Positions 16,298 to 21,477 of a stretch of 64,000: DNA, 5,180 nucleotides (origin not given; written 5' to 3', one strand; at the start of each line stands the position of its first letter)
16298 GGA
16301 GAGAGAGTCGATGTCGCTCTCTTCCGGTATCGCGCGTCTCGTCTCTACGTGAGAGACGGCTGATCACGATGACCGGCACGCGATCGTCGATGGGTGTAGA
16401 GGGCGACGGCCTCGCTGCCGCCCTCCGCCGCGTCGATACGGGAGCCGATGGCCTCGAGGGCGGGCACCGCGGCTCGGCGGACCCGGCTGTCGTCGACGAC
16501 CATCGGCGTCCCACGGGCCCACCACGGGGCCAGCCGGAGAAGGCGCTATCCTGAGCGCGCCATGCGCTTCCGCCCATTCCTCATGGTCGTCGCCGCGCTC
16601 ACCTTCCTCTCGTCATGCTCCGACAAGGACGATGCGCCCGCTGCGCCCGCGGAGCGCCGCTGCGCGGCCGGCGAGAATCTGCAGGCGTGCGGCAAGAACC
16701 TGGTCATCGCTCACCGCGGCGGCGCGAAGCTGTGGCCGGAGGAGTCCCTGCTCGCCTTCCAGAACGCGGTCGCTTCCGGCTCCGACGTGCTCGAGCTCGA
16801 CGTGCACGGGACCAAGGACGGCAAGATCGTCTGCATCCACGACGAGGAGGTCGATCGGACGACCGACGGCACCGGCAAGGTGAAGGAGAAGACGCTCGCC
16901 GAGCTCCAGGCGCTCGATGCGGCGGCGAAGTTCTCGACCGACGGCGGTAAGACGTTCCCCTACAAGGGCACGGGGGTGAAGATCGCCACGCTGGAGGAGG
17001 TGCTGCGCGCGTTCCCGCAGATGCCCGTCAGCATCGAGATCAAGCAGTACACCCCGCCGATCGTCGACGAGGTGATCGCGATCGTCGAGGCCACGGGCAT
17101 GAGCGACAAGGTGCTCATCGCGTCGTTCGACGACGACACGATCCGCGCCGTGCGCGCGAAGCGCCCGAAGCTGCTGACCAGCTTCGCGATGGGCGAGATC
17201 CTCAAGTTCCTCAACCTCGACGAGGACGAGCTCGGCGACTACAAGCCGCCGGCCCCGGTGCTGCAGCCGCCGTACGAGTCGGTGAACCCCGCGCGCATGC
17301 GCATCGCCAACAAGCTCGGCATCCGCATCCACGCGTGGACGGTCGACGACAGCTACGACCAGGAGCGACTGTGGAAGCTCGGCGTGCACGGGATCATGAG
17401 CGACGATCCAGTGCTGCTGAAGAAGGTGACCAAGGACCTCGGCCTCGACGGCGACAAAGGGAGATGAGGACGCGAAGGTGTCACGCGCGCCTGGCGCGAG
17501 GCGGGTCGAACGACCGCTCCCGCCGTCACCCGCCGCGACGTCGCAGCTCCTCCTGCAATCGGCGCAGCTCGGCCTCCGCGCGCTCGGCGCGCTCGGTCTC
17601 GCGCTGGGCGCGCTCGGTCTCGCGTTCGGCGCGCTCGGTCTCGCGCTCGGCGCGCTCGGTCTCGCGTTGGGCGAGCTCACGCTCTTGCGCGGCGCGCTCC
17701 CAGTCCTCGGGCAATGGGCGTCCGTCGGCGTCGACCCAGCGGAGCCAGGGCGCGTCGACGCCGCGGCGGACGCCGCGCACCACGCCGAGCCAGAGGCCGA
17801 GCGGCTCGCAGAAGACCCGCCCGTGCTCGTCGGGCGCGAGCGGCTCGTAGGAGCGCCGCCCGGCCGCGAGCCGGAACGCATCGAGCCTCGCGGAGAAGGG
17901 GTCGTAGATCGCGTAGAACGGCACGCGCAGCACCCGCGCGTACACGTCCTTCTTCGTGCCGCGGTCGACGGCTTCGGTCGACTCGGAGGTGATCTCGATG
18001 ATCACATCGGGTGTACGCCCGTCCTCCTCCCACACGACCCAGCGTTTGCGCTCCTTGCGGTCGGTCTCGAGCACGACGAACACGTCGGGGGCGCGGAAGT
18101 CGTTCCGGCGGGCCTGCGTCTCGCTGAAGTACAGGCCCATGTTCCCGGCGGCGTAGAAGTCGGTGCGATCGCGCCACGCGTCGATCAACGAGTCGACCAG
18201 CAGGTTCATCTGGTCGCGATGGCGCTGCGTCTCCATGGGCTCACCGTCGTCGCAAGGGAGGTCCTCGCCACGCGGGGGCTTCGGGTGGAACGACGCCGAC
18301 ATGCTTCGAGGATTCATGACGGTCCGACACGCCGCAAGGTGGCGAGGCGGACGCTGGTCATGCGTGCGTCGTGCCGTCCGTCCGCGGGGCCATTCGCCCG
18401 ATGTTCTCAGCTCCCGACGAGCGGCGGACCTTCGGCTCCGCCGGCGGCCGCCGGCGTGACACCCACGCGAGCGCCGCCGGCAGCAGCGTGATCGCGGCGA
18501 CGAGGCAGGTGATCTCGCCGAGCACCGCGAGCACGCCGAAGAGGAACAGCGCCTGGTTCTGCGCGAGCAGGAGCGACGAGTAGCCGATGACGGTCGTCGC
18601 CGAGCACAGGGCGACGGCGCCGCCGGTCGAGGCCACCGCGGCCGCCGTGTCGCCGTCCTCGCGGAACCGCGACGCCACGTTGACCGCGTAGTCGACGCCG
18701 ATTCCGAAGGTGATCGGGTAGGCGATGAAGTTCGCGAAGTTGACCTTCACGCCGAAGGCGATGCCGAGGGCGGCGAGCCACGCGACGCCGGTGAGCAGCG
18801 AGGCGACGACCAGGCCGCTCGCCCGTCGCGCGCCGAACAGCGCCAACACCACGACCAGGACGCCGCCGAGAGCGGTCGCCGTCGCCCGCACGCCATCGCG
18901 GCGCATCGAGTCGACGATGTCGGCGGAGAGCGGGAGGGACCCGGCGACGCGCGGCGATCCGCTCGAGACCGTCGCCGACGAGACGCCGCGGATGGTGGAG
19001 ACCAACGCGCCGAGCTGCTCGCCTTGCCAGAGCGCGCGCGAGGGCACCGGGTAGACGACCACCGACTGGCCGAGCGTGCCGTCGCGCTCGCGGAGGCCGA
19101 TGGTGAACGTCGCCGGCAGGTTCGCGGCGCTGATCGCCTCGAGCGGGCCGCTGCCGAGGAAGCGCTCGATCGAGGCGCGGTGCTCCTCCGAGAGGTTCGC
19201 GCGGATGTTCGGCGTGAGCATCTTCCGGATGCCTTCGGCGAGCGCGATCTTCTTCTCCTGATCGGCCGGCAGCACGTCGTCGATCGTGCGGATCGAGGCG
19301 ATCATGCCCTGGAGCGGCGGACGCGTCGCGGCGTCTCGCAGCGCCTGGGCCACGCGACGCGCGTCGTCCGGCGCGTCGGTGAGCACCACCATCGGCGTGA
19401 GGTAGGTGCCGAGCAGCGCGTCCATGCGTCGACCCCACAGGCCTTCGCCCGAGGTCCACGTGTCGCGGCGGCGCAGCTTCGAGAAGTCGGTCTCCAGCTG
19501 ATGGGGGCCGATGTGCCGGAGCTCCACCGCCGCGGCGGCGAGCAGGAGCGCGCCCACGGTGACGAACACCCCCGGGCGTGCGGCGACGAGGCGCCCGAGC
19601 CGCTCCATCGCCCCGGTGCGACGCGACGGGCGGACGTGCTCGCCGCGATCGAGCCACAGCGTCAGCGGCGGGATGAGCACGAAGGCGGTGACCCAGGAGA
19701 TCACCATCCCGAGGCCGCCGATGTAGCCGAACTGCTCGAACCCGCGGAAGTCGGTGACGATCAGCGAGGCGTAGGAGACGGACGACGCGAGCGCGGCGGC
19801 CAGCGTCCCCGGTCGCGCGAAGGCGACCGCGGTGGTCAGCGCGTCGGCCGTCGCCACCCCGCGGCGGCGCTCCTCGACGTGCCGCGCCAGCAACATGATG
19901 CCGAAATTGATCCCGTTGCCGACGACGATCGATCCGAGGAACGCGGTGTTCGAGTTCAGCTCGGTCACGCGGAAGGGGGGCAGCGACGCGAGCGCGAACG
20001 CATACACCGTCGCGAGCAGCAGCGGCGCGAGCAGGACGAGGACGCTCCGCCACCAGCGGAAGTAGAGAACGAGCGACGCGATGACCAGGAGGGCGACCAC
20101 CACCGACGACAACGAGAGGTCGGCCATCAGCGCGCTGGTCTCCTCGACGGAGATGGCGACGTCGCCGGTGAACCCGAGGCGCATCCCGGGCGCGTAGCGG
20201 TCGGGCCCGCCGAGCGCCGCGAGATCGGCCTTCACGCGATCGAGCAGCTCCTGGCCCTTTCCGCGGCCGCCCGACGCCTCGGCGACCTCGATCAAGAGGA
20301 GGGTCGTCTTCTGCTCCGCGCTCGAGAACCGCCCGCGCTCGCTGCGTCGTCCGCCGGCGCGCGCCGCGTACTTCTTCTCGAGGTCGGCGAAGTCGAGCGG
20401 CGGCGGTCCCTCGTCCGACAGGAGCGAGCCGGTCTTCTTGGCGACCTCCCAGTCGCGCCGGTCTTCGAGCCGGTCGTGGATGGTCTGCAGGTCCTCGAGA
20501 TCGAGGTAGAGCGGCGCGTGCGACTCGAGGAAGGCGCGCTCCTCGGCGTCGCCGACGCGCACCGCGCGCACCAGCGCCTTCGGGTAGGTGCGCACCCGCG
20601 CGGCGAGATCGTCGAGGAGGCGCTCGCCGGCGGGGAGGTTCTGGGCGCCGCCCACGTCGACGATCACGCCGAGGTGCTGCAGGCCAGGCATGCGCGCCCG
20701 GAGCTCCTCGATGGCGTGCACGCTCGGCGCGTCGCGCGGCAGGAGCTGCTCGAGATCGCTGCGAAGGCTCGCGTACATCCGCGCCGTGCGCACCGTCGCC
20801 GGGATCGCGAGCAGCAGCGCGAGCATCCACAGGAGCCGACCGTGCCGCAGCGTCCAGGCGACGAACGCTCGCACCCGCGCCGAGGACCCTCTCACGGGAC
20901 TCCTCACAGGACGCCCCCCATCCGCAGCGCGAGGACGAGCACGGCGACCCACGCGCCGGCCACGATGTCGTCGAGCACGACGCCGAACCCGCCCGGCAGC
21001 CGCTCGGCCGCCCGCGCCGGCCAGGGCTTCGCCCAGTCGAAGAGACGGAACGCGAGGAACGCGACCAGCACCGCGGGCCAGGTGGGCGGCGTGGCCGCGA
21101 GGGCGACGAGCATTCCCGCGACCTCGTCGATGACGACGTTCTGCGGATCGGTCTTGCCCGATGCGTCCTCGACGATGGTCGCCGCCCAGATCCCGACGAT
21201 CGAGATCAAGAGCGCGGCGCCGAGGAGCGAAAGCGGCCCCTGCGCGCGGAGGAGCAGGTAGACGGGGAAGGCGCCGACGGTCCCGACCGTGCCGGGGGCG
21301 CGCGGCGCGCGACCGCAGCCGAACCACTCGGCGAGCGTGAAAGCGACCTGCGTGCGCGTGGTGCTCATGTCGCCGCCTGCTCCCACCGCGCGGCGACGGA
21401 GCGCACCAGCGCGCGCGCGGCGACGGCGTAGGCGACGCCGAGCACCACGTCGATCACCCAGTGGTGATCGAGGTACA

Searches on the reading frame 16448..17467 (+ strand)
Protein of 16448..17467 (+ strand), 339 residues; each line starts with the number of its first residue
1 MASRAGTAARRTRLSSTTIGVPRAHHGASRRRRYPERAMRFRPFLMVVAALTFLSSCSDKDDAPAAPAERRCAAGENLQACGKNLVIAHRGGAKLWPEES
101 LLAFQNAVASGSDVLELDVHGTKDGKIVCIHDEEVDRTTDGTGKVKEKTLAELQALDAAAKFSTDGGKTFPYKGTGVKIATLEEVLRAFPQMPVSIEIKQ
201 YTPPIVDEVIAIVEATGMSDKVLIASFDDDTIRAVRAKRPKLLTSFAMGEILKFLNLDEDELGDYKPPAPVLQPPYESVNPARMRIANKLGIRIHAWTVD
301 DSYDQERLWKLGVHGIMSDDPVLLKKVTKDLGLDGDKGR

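Call 33: search_protein_families(library=pfam, max_evalue=0.0001, proteins=[window:16448-17467:+])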
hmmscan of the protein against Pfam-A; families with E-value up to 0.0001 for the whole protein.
window:16448-17467:+ (339 aa): 1 family
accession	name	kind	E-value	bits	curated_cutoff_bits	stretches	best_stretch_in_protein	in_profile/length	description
PF03009.23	GDPD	-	2e-42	146.4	23.6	1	89-321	1-242/244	Glycerophosphoryl diester phosphodiesterase family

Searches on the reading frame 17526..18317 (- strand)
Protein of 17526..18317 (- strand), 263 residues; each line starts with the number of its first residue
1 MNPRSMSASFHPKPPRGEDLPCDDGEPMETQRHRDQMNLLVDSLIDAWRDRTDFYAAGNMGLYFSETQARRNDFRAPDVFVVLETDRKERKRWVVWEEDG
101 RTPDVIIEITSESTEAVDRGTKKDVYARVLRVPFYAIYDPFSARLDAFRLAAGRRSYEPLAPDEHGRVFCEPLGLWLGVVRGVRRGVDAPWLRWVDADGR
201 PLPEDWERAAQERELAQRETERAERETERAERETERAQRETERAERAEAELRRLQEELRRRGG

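Call 33: search_protein_families(library=pfam, max_evalue=0.0001, proteins=[window:17526-18317:-])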
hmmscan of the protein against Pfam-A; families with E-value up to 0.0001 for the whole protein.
window:17526-18317:- (263 aa): 1 family
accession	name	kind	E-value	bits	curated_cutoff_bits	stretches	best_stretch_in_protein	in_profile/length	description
PF05685.18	Uma2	-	1.1e-22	80.7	27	1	26-169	21-158/172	Putative restriction endonuclease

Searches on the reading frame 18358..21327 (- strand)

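Call 33: search_protein_families(library=pfam, max_evalue=0.0001, proteins=[window:18358-21327:-])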
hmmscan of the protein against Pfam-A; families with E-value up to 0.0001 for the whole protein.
window:18358-21327:- (989 aa): 1 family
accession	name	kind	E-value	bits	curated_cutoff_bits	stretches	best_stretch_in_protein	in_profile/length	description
PF03176.21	MMPL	-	1.5e-34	119.9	20.5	2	195-586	2-331/333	MMPL family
